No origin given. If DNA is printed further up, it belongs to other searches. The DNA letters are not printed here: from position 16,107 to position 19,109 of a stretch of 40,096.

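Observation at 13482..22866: Island-borne module: membrane LuxR sensor, transhydroxylase-like molybdoenzyme, two NCS2 permeases and a DMT transporter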

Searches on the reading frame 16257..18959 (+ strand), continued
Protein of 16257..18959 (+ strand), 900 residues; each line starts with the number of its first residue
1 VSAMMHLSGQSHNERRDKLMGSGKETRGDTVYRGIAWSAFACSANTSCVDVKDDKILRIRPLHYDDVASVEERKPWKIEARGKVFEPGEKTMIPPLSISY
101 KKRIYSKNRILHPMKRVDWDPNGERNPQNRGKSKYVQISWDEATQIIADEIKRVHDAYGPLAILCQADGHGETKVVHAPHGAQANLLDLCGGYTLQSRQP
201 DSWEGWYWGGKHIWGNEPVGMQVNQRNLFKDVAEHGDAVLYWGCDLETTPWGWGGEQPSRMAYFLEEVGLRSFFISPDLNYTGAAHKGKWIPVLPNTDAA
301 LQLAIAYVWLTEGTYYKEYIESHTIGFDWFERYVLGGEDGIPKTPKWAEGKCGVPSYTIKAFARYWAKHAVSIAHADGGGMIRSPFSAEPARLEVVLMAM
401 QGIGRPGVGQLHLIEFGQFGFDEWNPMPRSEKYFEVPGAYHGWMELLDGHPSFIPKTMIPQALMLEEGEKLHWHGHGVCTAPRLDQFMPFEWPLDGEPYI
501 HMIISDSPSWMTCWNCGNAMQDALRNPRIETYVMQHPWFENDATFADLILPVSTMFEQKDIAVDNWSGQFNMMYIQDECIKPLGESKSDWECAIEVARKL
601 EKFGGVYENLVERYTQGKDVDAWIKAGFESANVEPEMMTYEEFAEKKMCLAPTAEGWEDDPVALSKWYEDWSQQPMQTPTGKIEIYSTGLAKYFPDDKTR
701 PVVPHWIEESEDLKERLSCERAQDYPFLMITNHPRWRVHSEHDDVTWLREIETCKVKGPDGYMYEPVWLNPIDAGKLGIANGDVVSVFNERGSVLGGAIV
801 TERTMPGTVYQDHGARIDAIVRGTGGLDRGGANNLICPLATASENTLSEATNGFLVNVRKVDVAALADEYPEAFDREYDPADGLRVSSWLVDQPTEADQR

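Call 14: search_protein_families(library=ncbifam, proteins=[window:16314-18959:+], max_evalue=0.001)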
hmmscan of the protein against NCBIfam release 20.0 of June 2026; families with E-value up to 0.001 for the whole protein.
window:16314-18959:+ (881 aa): 20 families
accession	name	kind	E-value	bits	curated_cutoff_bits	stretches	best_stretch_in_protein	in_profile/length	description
TIGR00509.1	bisC_fam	subfamily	2.6e-102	343.5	1017.55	1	78-844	32-756/772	molybdopterin guanine dinucleotide-containing S/N-oxide reductase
TIGR02166.1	dmsA_ynfE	subfamily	2.1e-87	294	777.7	2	509-841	485-793/794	DMSO/selenate family reductase complex A subunit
NF011682.0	PRK15102.1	equivalog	3.6e-78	263.5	909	1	82-842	85-810/829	trimethylamine-N-oxide reductase TorA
TIGR02164.1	torA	equivalog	1.3e-73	248.5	1465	1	82-842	81-806/824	trimethylamine-N-oxide reductase TorA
NF011566.1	PRK14990.1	exception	8.4e-57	192.7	1600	2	511-819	507-792/814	dimethylsulfoxide reductase subunit A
NF041885.1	selenate_YnfE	exception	4.8e-52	176.8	1675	2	508-818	491-782/805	selenate/tellurate reductase subunit YnfE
NF041884.1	selenate_YnfF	exception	1.2e-47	162.3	1650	2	516-820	492-777/798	selenate/tellurate reductase subunit YnfF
TIGR03479.1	DMSO_red_II_alp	subfamily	1e-37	129.7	984.75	2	325-794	399-859/913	molybdopterin-dependent oxidoreductase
NF012032.0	PRK15488.1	equivalog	1.3e-34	119.3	694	3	510-796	457-716/759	thiosulfate reductase PhsA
TIGR01591.1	Fdh-alpha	equivalog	1.1e-25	89.9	666.25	3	265-390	197-317/672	formate dehydrogenase subunit alpha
NF041714.1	arsenate_red_ArrA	equivalog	9.8e-18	63.6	1600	2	524-819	509-825/848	arsenate respiratory reductase molybdopterin-containing subunit ArrA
TIGR01580.1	narG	equivalog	3.1e-15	54.9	1084.15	1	613-815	989-1186/1235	nitrate reductase subunit alpha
NF041783.2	mnquin_red_QrcB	equivalog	5.4e-15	54.6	440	1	63-146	80-149/695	menaquinone reductase molybdopterin-binding-like subunit QrcB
NF042978.1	EthbenzDh_ebdA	equivalog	1.1e-12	46.6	2000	0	81-300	133-324/977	ethylbenzene dehydrogenase subunit alpha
NF047855.1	AssmNtatRedNasC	equivalog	4.7e-10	38.4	1100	0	509-630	436-547/708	assimilatory nitrate reductase catalytic subunit NasC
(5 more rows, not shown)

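Call 24: find_related_loci(query=A1, collection=genome_contigs, flank=10000)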
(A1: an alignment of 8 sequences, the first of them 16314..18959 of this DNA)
Query A1 (881 aa) in genome_contigs; peptide patterns used: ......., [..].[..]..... (x = any residue, [..] = any of these).
600 stretches matched a pattern (row limit reached: there are more); 507 encode a relative of the query (tblastn E <= 1e-3); the best 80 are kept; 80 distinct loci.
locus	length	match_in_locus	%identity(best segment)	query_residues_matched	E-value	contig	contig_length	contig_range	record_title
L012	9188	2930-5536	85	6-874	0e+0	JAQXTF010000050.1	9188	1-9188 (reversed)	MAG: Eggerthellales bacterium isolate SUG1502 k141_9009285, whole genome shotgun sequence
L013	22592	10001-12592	83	6-871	0e+0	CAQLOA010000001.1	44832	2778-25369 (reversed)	MAG TPA_asm: uncultured Eggerthellaceae bacterium isolate MGBC165564 genome assembly, contig: MGBC165564.1, whole genome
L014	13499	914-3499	66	5-871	0e+0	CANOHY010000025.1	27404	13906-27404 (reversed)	MAG TPA_asm: uncultured Eggerthellaceae bacterium isolate SRR13921777_bin.22_metawrap_v1.3_MAG genome assembly, contig:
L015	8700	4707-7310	59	4-873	0e+0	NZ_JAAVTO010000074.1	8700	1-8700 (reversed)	Adlercreutzia sp. ZJ473 Scaffold73_1, whole genome shotgun sequence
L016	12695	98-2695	59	5-873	0e+0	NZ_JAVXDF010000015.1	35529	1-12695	MAG: Gordonibacter sp. isolate CGS5Y3-bin10 NODE_971_length_35529_cov_15.995349, whole genome shotgun sequence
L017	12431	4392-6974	59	6-869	0e+0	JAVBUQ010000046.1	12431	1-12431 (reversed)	MAG: Coriobacteriales bacterium isolate EPI_MAG_00283 c_000008153094, whole genome shotgun sequence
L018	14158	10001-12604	57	7-873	0e+0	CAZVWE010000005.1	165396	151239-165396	MAG TPA_asm: uncultured Eggerthellaceae bacterium isolate SRP287540_co2_257 genome assembly, contig: NODE_23_length_1653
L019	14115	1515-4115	57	5-874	0e+0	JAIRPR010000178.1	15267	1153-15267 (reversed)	MAG: Coriobacteriaceae bacterium isolate Cf509_bin50 k119_1487431, whole genome shotgun sequence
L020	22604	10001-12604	58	4-873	0e+0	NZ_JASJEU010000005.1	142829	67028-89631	Gordonibacter faecis strain KGMB12511 contig00005, whole genome shotgun sequence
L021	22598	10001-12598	57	6-871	0e+0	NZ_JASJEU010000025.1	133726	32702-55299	Gordonibacter faecis strain KGMB12511 contig00025, whole genome shotgun sequence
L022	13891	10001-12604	60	1-873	0e+0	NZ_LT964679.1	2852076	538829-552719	Raoultibacter timonensis strain Marseille-P3277, whole genome shotgun sequence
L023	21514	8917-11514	56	6-871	0e+0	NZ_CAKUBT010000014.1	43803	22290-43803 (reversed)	MAG: uncultured Ellagibacter sp. isolate REFINED_METABAT215_TOP10_CONTIGS_1500_ASSEMBLY_K77_MERGED__Hadza_PheChl_Fiber-H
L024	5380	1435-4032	57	6-871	0e+0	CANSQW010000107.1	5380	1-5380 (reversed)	MAG TPA_asm: uncultured bacterium isolate SRR15633993_bin.26_metawrap_v1.3_MAG genome assembly, contig: NODE.2882_length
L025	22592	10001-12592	59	7-873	0e+0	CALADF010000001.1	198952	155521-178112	MAG TPA_asm: uncultured bacterium isolate ERR318680_bin.33_CONCOCT_v1.1_MAG genome assembly, contig: ERZ1764589.47, whol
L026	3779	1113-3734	57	2-874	0e+0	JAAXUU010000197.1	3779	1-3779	MAG: Actinomycetota bacterium isolate W4_Combined_metabat2_085 W4_Combined_metabat2_085_NODE_21071, whole genome shotgun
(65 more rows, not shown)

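Call 30: find_encoding_contigs(protein=P0001, flank=10000, max_places=6)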
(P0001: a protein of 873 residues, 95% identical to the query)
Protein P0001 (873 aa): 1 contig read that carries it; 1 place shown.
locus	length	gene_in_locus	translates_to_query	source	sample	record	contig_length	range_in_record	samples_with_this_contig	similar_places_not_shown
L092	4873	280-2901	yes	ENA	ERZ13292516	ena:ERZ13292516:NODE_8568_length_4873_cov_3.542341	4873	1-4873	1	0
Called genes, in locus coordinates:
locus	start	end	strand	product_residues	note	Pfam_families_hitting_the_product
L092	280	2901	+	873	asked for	PF21423:AhtL-like_1st, PF00384:Molybdopterin, PF01568:Molydop_binding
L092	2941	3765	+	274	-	PF13247:Fer4_11, PF13620:CarboxypepD_reg (weak)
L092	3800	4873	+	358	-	?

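Call 45: search_protein_families(library=ncbifam, proteins=[L006:9475-10830:+, L006:10886-12172:+, L006:12215-13216:+, L006:13374-14522:+, L003:5518-6813:+, L003:6890-8188:+, L004:7620-8375:+, L001:9337-10311:+], max_evalue=0.00001)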
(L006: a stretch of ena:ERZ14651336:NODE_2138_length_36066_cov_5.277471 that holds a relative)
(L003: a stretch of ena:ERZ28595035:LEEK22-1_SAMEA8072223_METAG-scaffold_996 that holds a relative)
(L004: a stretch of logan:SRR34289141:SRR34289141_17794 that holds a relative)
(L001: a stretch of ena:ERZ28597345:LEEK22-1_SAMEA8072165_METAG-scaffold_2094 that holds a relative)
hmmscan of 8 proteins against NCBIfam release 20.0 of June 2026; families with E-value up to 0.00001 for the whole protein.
L006:9475-10830:+ (451 aa): 5 families
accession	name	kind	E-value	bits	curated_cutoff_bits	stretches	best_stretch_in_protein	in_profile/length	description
NF007995.0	PRK10720.1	equivalog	9.4e-110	367.4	477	1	23-431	3-406/429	uracil permease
TIGR00801.1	ncs2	superfamily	5.5e-96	322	291.8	1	34-430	4-415/415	NCS2 family nucleobase:cation symporter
TIGR03616.1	RutG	equivalog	5.4e-81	272.5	758.65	1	15-431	10-425/429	pyrimidine utilization transport protein G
TIGR03173.1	pbuX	subfamily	1.4e-60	205.2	414.15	1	41-431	2-406/407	xanthine permease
NF037981.1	NCS2_1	subfamily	1.7e-10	40.3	40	1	110-402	94-386/419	purine/pyrimidine permease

L006:10886-12172:+ (428 aa): 4 families
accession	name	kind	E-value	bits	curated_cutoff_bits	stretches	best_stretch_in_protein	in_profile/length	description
NF007995.0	PRK10720.1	equivalog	3.8e-97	325.9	477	1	4-410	2-406/429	uracil permease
TIGR00801.1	ncs2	superfamily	8.7e-87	291.8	291.8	1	14-409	2-415/415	NCS2 family nucleobase:cation symporter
TIGR03616.1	RutG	equivalog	7.7e-85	285.2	758.65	1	4-413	17-428/429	pyrimidine utilization transport protein G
TIGR03173.1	pbuX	subfamily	1.5e-49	168.9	414.15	1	22-382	1-373/407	xanthine permease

L006:12215-13216:+ (333 aa): 3 families
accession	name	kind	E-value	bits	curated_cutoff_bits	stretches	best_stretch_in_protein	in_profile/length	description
NF040654.1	MtaA_Meth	equivalog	7.2e-11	41.6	400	1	123-290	145-305/337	methylcobamide:CoM methyltransferase MtaA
NF004889.0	PRK06252.1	subfamily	3.5e-10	39.4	244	1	128-290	152-306/340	methylcobalamin:coenzyme M methyltransferase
TIGR01463.1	mtaA_cmuA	subfamily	1.9e-09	37.2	235.4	1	121-290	144-308/340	MtaA/CmuA family methyltransferase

L006:13374-14522:+ (382 aa): 4 families
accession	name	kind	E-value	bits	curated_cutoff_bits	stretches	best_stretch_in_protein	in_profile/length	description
TIGR00430.1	Q_tRNA_tgt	equivalog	1.4e-134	448.7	306.75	1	9-375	3-361/368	tRNA guanosine(34) transglycosylase Tgt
TIGR00449.1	tgt_general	superfamily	3.7e-130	434.1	47.6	1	9-374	3-359/367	tRNA-guanine transglycosylase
TIGR00432.2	arcsn_tRNA_tgt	equivalog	4.1e-33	114.5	350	2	108-365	84-322/441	tRNA guanosine(15) transglycosylase TgtA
NF040592.1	tRNA_mod_ArcS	equivalog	3.2e-07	29.3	440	1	232-365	110-224/575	archaeosine synthase subunit alpha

L003:5518-6813:+ (431 aa): 4 families
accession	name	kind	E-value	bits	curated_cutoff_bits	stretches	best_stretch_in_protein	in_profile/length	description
NF007995.0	PRK10720.1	equivalog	1e-95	321.2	477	1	3-407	5-406/429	uracil permease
TIGR00801.1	ncs2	superfamily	3.1e-93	313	291.8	1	13-406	5-415/415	NCS2 family nucleobase:cation symporter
TIGR03616.1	RutG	equivalog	1.9e-88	297.1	758.65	1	3-407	20-425/429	pyrimidine utilization transport protein G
TIGR03173.1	pbuX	subfamily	9.5e-60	202.5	414.15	1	19-407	2-406/407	xanthine permease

L003:6890-8188:+ (432 aa): 4 families
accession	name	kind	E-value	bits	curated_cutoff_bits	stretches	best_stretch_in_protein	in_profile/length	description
NF007995.0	PRK10720.1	equivalog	5.1e-97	325.4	477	1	1-418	1-415/429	uracil permease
TIGR00801.1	ncs2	superfamily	2.7e-90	303.3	291.8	1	13-406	3-414/415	NCS2 family nucleobase:cation symporter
TIGR03616.1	RutG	equivalog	1.2e-75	254.8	758.65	1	4-407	19-424/429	pyrimidine utilization transport protein G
TIGR03173.1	pbuX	subfamily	1.2e-59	202.1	414.15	1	20-380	1-373/407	xanthine permease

L004:7620-8375:+ (251 aa): 2 families
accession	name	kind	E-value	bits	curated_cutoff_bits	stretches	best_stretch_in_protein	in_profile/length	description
TIGR00449.1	tgt_general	superfamily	3.8e-18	65.5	47.6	1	43-159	201-317/367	tRNA-guanine transglycosylase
TIGR00430.1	Q_tRNA_tgt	equivalog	6.5e-17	61.6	306.75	1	44-158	203-317/368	tRNA guanosine(34) transglycosylase Tgt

L001:9337-10311:+ (324 aa): 58 families (the best 25 are shown)
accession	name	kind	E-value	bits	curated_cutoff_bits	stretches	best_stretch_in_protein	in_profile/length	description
TIGR01292.1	TRX_reduct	equivalog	9e-112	372.7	343.45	1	24-322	2-300/300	thioredoxin-disulfide reductase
TIGR03143.1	AhpF_homolog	hypoth_equivalog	8.5e-88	295.3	687.65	1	21-322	3-308/555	putative alkyl hydroperoxide reductase F subunit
TIGR03140.1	AhpF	equivalog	1.1e-71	242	502.9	1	17-322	207-512/515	alkyl hydroperoxide reductase subunit F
NF007614.0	PRK10262.1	equivalog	2.1e-66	224.2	644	1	24-322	8-314/321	thioredoxin-disulfide reductase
TIGR03315.1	Se_ygfK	equivalog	9.6e-22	76.3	835.3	1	9-316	524-833/1012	putative selenate reductase subunit YgfK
TIGR04018.1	Bthiol_YpdA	hypoth_equivalog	3.5e-21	75.3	339.9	1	99-299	91-291/316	YpdA family putative bacillithiol disulfide reductase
TIGR01316.1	gltA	equivalog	1.6e-19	70.1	471.75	1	17-322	131-449/449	NADPH-dependent glutamate synthase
NF009409.0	PRK12770.1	subfamily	2.2e-19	69.7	343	1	13-323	10-351/360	putative glutamate synthase subunit beta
TIGR01350.1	lipoamide_DH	equivalog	4e-18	65.4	408.8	1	117-320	127-331/461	dihydrolipoyl dehydrogenase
NF009410.0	PRK12771.1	subfamily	1.2e-16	60.5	516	1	158-323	264-446/566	NAD(P)-binding protein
NF004776.0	PRK06116.1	equivalog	8.6e-15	54.7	480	1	110-315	120-322/450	glutathione-disulfide reductase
TIGR02053.1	MerA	equivalog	1.4e-14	54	454.45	1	111-319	117-329/465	mercury(II) reductase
NF009414.0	PRK12778.1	equivalog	1.5e-13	49.9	1103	1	161-322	569-749/752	bifunctional dihydroorotate dehydrogenase B NAD binding subunit/NADPH-dependent glutamate synthase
TIGR03385.1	CoA_CoA_reduc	equivalog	2.7e-13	49.5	578.8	1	115-300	98-286/439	CoA-disulfide reductase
NF007123.0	PRK09564.1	equivalog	5.4e-13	48.4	458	1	162-298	149-285/444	CoA-disulfide reductase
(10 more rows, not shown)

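Call 58: search_protein_families(library=pfam, alignment_id=A4, max_evalue=0.00001)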
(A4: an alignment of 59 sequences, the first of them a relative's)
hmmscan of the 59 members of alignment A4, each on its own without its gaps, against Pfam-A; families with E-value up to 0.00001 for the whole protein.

A. member 1, L019:4989-6527:+ (512 aa): 1 family
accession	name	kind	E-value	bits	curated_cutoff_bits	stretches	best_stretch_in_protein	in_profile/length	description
PF07690.21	MFS_1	-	1.7e-32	113.2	33.4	1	114-450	14-324/347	Major Facilitator Superfamily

B. families by the number of members that match (of 59 scanned): 43 families (the first 25 are shown)
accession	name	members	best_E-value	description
PF00939.25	Na_sulph_symp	19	1.8e-50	Sodium:sulfate symporter transmembrane region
PF03600.22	CitMHS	19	6.6e-42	Citrate transporter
PF07690.21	MFS_1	11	7.3e-53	Major Facilitator Superfamily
PF00083.30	Sugar_tr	8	8.8e-11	Sugar (and other) transporter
PF00384.28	Molybdopterin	6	1.5e-38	Molybdopterin oxidoreductase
PF01568.27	Molydop_binding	6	7.7e-18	Molydopterin dinucleotide binding domain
PF00126.33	HTH_1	6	3.6e-17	Bacterial regulatory helix-turn-helix protein, lysR family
PF00196.25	GerE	6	2.4e-16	Bacterial regulatory proteins, luxR family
PF04879.21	Molybdop_Fe4S4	5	5e-11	Molybdopterin oxidoreductase Fe4S4 domain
PF03466.25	LysR_substrate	4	2.7e-09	LysR substrate binding domain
PF12832.13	MFS_1_like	3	3.5e-06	MFS_1 like family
PF08281.18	Sigma70_r4_2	2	6.2e-07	Sigma-70, region 4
PF01425.27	Amidase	1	7.8e-84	Amidase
PF01625.27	PMSR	1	2.8e-64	Peptide methionine sulfoxide reductase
PF13561.12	adh_short_C2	1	7.6e-56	Enoyl-(Acyl carrier protein) reductase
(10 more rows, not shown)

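Call 63: search_protein_families(library=pfam, proteins=[L013:83-1081:+, L013:3185-4615:-, L013:3604-5583:+, L013:5649-6785:+, L013:6920-8248:+, L013:6782-8152:-, L013:17295-18116:+, L013:18235-19605:+, L013:19622-20323:+, L013:20372-21541:+], max_evalue=0.00001)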
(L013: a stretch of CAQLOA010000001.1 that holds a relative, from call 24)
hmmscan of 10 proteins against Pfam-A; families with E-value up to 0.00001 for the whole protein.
L013:83-1081:+ (332 aa): 0 families

L013:3185-4615:- (476 aa): 0 families

L013:3604-5583:+ (659 aa): 3 families
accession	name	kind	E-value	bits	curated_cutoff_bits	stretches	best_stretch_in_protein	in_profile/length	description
PF00005.33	ABC_tran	-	5.1e-32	111.8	25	1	419-568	1-137/137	ABC transporter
PF13304.12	AAA_21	-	1.9e-09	38.4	27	0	536-599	234-300/304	AAA domain, putative AbiEii toxin, Type IV TA system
PF02463.25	SMC_N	-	7.7e-06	25.9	40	0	431-596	26-197/220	RecF/RecN/SMC N terminal domain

L013:5649-6785:+ (378 aa): 1 family
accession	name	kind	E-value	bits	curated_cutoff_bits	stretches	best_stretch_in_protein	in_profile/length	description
PF01497.23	Peripla_BP_2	-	2.6e-16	60.2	27.5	1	120-311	42-233/235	Periplasmic binding protein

L013:6920-8248:+ (442 aa): 2 families
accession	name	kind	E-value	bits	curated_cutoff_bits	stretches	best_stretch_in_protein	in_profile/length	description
PF03453.22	MoeA_N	-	4.6e-21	75.6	30.8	1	11-169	2-160/160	MoeA N-terminal region (domain I and II)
PF00994.29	MoCF_biosynth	-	8.8e-16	58.3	26.6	1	184-327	3-143/144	Probable molybdopterin binding domain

L013:6782-8152:- (456 aa): 0 families

L013:17295-18116:+ (273 aa): 0 families

L013:18235-19605:+ (456 aa): 1 family
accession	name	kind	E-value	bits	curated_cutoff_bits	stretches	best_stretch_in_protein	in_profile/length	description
PF07690.21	MFS_1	-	4e-18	65.9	33.4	2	267-437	1-173/347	Major Facilitator Superfamily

L013:19622-20323:+ (233 aa): 0 families

L013:20372-21541:+ (389 aa): 0 families
